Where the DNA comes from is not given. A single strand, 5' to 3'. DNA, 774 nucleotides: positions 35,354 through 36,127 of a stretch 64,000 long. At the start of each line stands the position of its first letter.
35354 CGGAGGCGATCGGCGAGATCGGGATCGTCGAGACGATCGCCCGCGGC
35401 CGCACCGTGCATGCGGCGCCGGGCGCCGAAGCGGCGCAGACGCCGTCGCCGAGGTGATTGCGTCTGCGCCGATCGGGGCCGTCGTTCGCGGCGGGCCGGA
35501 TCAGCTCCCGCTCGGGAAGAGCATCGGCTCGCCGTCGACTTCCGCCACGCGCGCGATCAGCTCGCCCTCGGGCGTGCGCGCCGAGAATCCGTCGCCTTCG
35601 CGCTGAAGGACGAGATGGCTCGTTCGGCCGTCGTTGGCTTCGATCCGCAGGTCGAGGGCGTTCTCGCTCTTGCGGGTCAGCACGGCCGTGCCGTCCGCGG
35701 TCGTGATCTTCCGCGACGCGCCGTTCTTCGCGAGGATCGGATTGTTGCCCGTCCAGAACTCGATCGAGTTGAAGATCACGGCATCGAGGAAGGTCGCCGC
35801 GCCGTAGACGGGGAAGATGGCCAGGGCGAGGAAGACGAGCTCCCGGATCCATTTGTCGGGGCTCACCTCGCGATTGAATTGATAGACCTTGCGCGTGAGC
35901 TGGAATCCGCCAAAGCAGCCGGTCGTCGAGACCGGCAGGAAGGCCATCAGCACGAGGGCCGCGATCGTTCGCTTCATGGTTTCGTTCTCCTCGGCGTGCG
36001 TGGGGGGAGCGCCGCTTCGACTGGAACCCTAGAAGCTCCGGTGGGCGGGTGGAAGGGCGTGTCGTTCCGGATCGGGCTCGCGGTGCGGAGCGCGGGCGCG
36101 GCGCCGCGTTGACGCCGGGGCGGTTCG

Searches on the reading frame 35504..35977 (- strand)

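Call 63: search_protein_families(library=pfam, proteins=[window:35504-35977:-], max_evalue=0.001)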
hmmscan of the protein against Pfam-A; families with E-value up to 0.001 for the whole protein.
window:35504-35977:- (158 aa): 1 family
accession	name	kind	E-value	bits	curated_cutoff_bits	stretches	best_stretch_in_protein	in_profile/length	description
PF11810.13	DUF3332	-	9.9e-37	126.6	25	1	6-142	3-139/170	Domain of unknown function (DUF3332)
